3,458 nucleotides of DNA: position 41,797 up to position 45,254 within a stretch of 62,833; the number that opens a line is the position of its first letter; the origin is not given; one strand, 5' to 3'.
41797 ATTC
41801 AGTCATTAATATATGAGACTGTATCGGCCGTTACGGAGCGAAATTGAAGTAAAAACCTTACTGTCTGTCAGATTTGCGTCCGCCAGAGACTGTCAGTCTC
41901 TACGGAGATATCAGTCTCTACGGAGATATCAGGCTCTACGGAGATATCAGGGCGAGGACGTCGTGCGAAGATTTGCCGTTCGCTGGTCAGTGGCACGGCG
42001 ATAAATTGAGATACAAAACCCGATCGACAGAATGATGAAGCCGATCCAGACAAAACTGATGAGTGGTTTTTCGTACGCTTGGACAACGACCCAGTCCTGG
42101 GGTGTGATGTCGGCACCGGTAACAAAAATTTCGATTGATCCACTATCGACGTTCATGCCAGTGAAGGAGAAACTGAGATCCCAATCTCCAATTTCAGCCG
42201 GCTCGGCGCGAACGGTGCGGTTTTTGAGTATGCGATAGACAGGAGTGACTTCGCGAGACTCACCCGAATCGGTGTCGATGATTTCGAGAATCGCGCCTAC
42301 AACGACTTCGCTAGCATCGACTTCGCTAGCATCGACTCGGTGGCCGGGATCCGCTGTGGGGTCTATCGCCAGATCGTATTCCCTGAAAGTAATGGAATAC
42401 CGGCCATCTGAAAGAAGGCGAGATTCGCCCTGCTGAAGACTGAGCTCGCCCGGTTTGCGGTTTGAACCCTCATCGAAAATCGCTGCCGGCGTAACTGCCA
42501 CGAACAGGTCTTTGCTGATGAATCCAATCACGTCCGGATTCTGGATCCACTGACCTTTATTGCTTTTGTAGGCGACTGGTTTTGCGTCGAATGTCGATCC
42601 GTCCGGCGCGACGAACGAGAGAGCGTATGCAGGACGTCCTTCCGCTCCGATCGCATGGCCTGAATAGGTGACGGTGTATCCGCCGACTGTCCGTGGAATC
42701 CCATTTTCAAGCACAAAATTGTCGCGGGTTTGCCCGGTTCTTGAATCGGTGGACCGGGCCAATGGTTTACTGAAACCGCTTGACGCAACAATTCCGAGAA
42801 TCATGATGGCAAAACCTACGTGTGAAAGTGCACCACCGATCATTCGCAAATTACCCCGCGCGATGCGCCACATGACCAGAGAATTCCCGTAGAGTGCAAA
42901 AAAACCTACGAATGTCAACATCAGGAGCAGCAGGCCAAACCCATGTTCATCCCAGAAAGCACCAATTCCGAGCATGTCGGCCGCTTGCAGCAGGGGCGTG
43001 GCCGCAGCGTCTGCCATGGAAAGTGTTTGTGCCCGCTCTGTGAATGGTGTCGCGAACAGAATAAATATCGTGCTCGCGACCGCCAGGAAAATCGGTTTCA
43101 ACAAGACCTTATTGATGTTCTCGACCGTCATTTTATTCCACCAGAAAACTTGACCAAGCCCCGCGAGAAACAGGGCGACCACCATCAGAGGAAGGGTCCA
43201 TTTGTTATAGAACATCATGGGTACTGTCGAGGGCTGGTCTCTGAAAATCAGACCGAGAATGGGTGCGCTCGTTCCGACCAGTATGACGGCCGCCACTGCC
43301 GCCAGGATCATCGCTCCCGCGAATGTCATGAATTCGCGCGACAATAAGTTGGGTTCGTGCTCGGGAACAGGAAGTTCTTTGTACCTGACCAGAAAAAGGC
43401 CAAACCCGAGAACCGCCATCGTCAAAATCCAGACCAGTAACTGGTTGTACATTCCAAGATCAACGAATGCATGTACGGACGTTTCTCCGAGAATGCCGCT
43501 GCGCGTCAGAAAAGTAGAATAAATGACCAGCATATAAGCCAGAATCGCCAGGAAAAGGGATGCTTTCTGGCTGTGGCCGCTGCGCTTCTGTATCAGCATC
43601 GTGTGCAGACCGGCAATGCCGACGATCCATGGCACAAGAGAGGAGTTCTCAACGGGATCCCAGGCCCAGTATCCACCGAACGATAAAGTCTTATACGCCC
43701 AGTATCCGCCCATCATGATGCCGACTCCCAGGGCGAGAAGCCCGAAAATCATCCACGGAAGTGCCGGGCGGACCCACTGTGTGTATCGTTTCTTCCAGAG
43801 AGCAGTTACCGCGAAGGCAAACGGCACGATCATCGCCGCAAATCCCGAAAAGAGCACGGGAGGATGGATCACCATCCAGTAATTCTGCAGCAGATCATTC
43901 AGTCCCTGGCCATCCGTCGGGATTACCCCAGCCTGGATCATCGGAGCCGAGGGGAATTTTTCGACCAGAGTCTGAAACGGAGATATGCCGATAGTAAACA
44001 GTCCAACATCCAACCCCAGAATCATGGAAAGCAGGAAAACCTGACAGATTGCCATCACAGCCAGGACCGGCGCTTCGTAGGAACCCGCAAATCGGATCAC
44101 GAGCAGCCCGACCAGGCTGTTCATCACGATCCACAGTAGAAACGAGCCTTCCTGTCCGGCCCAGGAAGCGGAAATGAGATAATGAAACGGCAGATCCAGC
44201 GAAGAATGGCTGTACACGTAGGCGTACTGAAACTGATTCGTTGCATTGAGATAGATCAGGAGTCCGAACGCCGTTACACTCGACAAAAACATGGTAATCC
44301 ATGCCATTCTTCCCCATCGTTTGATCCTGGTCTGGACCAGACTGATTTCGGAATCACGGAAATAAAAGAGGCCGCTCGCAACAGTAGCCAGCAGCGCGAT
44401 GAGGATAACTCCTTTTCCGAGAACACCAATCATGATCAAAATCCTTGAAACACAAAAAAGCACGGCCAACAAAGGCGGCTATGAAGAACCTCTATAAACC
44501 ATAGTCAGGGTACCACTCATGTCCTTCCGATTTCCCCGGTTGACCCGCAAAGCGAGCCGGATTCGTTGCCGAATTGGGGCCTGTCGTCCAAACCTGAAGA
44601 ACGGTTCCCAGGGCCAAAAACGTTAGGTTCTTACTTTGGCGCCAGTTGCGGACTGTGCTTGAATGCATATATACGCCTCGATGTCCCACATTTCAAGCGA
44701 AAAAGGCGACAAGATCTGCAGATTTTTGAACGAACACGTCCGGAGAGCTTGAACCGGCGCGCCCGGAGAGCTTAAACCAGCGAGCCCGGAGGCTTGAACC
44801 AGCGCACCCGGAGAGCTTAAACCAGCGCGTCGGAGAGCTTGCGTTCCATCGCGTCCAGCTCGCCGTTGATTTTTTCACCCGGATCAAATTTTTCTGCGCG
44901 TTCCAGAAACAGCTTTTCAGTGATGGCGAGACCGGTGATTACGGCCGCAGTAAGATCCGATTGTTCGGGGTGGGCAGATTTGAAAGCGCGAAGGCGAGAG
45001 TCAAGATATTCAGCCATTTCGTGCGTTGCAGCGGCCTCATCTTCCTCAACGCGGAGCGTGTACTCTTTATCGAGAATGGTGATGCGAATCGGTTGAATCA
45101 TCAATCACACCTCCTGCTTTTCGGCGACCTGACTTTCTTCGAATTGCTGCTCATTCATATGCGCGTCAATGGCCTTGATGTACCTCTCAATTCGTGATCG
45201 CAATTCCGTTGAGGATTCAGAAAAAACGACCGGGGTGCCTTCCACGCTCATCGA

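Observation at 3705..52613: Recurring pattern: short tandem duplications anchored on CDS start/stop codons (at least 9 arrays in 62 kb)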

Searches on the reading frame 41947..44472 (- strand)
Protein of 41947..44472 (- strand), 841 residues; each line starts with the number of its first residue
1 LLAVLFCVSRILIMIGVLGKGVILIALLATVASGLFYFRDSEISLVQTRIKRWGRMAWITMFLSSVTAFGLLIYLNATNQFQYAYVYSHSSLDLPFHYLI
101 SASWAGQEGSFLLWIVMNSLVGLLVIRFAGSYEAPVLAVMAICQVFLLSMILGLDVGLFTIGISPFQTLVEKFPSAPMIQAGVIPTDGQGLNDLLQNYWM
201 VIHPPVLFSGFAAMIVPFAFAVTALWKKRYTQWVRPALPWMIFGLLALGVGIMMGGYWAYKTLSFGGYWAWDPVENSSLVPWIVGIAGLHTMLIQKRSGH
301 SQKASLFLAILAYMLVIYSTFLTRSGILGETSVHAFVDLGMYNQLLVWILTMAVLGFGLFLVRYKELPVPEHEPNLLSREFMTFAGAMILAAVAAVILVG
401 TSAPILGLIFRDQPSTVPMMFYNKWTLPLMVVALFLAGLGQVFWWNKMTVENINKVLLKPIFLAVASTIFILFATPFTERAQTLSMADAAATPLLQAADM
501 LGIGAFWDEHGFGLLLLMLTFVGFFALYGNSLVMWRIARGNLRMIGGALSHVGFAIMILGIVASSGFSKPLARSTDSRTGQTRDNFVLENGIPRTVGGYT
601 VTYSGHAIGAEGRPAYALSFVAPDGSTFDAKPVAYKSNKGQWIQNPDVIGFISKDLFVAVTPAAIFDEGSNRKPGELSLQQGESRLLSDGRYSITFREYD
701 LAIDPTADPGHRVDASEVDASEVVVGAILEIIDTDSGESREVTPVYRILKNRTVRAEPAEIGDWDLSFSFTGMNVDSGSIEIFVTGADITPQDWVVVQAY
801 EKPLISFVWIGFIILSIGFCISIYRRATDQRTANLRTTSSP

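Call 7: search_protein_families(library=pfam, proteins=[window:41947-44472:-], max_evalue=0.01)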
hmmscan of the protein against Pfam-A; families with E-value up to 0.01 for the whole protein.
window:41947-44472:- (841 aa): 2 families
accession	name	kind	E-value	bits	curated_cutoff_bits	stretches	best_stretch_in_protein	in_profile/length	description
PF01578.25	Cytochrom_C_asm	-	9.3e-28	97.8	29.9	1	104-325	1-206/212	Cytochrome C assembly protein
PF16327.10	CcmF_C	-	6.8e-16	58.8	28.7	1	357-569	12-201/323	Cytochrome c-type biogenesis protein CcmF C-terminal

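Call 11: find_related_loci(query=window:41947-44472:-, collection=genome_contigs, flank=10000)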
Query window:41947-44472:- (841 aa) in genome_contigs; peptide patterns used: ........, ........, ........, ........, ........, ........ (x = any residue, [..] = any of these).
600 stretches matched a pattern (row limit reached: there are more); 594 encode a relative of the query (tblastn E <= 1e-3); the best 80 are kept; 80 distinct loci.
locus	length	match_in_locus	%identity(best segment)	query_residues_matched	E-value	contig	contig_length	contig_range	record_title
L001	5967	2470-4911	60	14-839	0e+0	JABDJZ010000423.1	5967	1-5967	MAG: Rhodothermales bacterium isolate SS_bin_36 k127_3847696, whole genome shotgun sequence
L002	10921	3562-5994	59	13-838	0e+0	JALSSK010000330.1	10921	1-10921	MAG: Rhodothermales bacterium isolate 356-308_metabat2_scaf2bin.048 356-308_scaffold_3984_c1, whole genome shotgun seque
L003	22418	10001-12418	58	10-833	0e+0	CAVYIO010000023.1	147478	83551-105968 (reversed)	MAG: Rhodothermales bacterium isolate MFD03551.bin.2.116 genome assembly, contig: contig_4633, whole genome shotgun sequ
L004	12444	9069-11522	56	14-834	0e+0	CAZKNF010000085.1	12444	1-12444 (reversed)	MAG TPA_asm: uncultured Rhodothermales bacterium isolate SRP284430_co1_165 genome assembly, contig: NODE_3564_length_124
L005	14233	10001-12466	54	13-840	0e+0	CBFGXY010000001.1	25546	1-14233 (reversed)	MAG TPA_asm: uncultured bacterium isolate SRR32277359_binner123_Refined_36 genome assembly, contig: ERZ27321082.214, who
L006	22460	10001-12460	52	14-836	0e+0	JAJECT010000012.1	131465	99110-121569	MAG: Rhodothermales bacterium isolate jk18xAbins.31 k141_504113, whole genome shotgun sequence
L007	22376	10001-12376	52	12-831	0e+0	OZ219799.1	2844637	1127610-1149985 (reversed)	MAG: Rhodothermales bacterium isolate da3e7c24-c5f3-4507-9669-19e8aa5a93cb genome assembly, chromosome: 1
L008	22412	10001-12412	53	12-841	0e+0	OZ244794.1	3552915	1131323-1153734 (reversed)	MAG: Rhodothermales bacterium isolate 0164749d-39c0-4bbf-b47e-bcd39ac97e09 genome assembly, chromosome: 1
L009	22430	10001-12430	53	14-841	0e+0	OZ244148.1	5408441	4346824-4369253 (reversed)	MAG: Rhodothermales bacterium isolate 74c7008a-8643-43fd-832e-2eb336472ec0 genome assembly, chromosome: 1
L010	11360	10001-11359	62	7-459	5e-179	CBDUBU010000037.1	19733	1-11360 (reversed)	MAG TPA_asm: uncultured Rhodothermaceae bacterium isolate ERR2431955_concoct_63 genome assembly, contig: ERZ23878311.141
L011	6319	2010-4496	38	14-834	6e-178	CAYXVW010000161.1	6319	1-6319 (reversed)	MAG TPA_asm: uncultured Balneolaceae bacterium isolate binchicken_co207_246 genome assembly, contig: NODE_16990_length_6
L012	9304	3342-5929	62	14-829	1e-171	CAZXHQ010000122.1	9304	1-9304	MAG TPA_asm: uncultured Rhodothermales bacterium isolate SRP284430_co1_215 genome assembly, contig: NODE_5645_length_930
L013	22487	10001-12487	39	14-834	2e-175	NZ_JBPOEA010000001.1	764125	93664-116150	Fodinibius sp. SL11 SL11_contig_1, whole genome shotgun sequence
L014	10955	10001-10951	73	14-330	2e-150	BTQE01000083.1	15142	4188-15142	MAG: Rhodothermia bacterium BMS9Abin05 DNA, NODE_1206_length_15142, whole genome shotgun sequence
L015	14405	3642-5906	38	14-829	9e-150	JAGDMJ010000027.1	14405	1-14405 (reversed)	MAG: Bacteroidetes bacterium isolate CTSoil_037 scaffold_594, whole genome shotgun sequence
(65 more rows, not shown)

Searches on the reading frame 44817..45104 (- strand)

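Call 7: search_protein_families(library=pfam, proteins=[window:44817-45104:-], max_evalue=0.01)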
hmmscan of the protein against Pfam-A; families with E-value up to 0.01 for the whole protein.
window:44817-45104:- (95 aa): 1 family
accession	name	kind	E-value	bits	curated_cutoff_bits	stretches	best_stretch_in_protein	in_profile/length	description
PF05164.18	ZapA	-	3.8e-14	53.2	23.8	1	6-89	1-87/88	Cell division protein ZapA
